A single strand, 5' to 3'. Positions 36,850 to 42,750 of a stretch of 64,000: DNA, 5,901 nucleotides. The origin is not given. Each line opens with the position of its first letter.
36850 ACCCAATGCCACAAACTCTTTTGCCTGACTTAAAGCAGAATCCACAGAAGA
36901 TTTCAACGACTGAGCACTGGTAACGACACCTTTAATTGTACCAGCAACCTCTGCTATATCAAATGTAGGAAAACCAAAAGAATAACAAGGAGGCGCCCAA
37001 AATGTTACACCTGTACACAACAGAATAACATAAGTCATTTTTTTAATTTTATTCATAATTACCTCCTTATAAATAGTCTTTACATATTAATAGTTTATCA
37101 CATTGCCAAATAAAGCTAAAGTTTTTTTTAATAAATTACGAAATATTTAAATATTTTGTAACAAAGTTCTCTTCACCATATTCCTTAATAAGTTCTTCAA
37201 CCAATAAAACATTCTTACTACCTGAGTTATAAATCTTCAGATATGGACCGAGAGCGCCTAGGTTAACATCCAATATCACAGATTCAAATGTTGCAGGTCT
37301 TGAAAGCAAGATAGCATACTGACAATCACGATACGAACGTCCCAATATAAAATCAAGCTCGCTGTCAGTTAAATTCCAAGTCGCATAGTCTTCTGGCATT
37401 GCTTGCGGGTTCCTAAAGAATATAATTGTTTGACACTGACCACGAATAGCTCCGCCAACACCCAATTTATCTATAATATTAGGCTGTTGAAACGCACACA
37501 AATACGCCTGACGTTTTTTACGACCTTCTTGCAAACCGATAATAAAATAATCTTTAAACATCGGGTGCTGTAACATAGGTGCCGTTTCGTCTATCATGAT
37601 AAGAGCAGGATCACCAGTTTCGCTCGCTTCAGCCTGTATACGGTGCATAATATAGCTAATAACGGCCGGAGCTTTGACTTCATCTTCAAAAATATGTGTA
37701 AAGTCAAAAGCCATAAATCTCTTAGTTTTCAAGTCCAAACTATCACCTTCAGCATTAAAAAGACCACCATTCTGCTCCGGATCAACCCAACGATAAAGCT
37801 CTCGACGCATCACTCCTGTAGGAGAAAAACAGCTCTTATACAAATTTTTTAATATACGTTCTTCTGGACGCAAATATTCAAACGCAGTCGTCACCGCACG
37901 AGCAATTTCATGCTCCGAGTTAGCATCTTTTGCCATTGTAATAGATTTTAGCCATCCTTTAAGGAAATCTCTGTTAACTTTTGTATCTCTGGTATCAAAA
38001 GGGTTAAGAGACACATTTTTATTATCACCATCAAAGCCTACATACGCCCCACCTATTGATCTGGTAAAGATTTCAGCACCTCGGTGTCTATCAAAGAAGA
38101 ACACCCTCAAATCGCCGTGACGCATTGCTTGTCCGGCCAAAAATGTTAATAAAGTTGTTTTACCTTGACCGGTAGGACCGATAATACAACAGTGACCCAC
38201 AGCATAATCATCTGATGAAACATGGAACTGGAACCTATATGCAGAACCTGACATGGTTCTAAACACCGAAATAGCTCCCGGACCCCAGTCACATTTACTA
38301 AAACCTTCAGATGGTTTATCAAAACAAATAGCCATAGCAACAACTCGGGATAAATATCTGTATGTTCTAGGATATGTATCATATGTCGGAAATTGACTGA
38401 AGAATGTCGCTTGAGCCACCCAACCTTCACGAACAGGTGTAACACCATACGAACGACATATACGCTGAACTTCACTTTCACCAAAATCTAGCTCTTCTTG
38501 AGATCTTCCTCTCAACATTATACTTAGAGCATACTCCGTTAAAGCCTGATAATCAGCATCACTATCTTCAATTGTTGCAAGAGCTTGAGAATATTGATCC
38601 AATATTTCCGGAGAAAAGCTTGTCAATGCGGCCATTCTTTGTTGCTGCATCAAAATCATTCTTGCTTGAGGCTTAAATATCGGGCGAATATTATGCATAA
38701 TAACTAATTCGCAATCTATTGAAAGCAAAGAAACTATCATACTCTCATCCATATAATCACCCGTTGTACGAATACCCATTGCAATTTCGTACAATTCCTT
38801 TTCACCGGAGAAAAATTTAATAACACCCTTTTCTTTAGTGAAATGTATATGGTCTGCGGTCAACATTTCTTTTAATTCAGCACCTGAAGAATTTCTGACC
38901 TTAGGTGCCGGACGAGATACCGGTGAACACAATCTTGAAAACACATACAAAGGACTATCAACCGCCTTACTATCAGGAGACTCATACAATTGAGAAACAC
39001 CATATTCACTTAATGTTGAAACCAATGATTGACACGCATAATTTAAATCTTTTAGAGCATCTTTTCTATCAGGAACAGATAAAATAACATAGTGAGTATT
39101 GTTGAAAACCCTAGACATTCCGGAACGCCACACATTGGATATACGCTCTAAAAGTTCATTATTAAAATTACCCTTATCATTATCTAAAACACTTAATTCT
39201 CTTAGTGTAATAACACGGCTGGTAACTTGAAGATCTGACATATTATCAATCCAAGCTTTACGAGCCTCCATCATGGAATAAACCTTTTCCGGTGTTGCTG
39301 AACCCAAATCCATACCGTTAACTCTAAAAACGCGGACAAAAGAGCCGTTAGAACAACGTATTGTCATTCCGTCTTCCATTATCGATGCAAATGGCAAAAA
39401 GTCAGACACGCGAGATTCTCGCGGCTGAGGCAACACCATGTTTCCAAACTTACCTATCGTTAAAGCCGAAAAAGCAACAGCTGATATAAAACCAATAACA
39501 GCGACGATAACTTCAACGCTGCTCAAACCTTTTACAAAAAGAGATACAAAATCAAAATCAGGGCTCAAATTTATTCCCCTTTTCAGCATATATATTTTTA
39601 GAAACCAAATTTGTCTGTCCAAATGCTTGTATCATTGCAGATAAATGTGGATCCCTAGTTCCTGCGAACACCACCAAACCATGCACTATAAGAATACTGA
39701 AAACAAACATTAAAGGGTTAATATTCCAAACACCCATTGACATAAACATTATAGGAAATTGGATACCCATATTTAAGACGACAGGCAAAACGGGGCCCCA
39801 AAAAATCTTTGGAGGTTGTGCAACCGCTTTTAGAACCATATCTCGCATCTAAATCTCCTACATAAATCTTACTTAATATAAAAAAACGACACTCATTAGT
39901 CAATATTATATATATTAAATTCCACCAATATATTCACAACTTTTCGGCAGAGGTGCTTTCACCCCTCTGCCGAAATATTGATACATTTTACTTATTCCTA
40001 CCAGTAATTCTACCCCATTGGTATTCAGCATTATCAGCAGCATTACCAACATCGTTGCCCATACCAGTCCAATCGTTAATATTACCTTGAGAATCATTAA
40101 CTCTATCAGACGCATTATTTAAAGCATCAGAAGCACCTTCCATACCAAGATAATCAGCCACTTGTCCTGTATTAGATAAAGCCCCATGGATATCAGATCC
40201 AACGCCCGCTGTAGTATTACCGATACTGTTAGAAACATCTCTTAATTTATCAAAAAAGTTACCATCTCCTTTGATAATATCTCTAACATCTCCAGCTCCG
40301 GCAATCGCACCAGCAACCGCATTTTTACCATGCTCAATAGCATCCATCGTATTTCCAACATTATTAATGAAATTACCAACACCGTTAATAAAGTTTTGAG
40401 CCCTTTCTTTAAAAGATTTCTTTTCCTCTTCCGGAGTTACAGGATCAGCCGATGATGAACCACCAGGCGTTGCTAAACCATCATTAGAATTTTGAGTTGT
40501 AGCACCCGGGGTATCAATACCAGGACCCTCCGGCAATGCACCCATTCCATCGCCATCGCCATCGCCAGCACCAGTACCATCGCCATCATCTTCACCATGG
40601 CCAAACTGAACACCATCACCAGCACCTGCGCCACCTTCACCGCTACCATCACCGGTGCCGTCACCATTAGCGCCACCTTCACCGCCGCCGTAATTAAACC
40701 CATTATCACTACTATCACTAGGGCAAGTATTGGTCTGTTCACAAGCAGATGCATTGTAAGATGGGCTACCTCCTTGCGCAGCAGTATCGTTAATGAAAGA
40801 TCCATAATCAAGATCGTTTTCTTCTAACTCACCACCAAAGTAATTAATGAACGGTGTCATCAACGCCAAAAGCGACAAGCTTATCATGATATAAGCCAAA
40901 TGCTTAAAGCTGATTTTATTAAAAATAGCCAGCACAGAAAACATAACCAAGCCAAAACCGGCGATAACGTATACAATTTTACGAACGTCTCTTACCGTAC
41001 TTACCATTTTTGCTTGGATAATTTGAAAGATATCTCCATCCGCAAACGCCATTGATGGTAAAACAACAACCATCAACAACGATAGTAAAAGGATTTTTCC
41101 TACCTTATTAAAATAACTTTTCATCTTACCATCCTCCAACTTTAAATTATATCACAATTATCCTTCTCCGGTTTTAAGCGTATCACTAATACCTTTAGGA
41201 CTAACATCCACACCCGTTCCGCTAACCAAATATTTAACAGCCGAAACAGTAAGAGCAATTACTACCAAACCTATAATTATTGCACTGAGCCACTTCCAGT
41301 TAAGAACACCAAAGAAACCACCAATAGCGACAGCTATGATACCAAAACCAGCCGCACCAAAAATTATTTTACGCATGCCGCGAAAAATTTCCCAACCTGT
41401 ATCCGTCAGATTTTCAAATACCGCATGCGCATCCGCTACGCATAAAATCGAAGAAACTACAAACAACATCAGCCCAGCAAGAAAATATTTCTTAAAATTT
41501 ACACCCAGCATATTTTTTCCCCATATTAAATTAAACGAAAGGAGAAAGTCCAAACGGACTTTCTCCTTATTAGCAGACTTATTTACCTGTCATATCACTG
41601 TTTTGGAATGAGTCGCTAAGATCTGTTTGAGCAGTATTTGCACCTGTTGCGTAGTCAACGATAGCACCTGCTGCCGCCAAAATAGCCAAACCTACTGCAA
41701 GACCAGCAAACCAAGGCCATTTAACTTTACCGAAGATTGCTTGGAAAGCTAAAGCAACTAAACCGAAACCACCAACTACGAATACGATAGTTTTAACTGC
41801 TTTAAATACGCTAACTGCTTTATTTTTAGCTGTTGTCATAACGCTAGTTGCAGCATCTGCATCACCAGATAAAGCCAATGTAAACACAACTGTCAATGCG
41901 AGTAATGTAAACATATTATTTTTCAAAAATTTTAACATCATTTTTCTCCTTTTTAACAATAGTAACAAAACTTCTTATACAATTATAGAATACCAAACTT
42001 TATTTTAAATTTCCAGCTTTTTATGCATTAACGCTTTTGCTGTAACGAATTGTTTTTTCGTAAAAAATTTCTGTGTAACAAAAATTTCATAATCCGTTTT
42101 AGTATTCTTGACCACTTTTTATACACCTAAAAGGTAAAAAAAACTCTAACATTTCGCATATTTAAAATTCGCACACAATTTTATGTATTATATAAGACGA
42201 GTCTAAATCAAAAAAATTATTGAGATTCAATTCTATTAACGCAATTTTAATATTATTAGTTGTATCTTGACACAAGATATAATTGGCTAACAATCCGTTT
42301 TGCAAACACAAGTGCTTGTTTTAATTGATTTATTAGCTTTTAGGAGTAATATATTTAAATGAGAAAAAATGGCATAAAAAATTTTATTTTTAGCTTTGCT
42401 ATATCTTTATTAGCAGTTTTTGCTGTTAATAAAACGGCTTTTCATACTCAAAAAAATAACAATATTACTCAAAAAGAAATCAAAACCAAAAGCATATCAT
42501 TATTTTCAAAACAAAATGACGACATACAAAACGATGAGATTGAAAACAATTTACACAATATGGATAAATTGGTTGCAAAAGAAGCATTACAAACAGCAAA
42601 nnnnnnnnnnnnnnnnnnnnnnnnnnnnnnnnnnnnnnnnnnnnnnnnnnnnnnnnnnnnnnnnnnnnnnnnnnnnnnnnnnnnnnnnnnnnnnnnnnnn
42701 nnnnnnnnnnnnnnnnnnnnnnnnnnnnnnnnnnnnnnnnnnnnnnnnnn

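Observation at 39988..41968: Three VirB2 pilin paralogs, one with a long Gly/Asp-rich extension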

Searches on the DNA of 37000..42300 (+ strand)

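Call 7: search_dna_similar(query=window:37000-42300:+, collection=plasmids, mode=distant, max_rows=15)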
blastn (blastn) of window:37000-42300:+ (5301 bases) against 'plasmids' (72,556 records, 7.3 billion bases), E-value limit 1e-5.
No match.

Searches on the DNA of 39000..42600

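Call 91: search_rna_families(source=window, start=39000, end=42600, threshold=evalue, max_evalue=1)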
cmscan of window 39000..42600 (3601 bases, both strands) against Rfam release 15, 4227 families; matches with E-value up to 1: 2.
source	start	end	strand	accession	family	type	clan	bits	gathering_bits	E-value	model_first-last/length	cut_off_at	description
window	41022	41115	-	RF02978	folP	Cis-reg;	-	21.9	99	0.21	1-102/102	no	folP RNA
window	41532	41571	-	RF04343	Plastid-psbA-2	Cis-reg;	CL00153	21.9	55.8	0.77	1-60/60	no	Plastid-psbA-2 3UTR RNA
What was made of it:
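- Tried and rejected: No significant RNA family in the region (call 91).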

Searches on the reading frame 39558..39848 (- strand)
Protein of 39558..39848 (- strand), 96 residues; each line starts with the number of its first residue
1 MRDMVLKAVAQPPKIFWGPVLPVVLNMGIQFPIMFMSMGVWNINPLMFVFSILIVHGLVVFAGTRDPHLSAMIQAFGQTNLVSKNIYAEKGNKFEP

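Call 4: search_protein_families(library=pfam, proteins=[window:39558-39848:-], max_evalue=1)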
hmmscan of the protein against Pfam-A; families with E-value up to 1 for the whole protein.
window:39558-39848:- (96 aa): 1 family
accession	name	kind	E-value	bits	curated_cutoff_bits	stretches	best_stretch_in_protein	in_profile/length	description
PF05101.18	VirB3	-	0.064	14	23.9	1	3-84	3-78/84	Type IV secretory pathway, VirB3-like protein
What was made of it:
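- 39558..39848 (-): VirB3-like protein (96 aa). Weak Pfam VirB3 hit at 14 bits (call 4).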

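Call 6: search_protein_families(library=ncbifam, proteins=[window:39558-39848:-], max_evalue=0.1)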
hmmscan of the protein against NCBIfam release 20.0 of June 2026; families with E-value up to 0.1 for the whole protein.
window:39558-39848:- (96 aa): 0 families
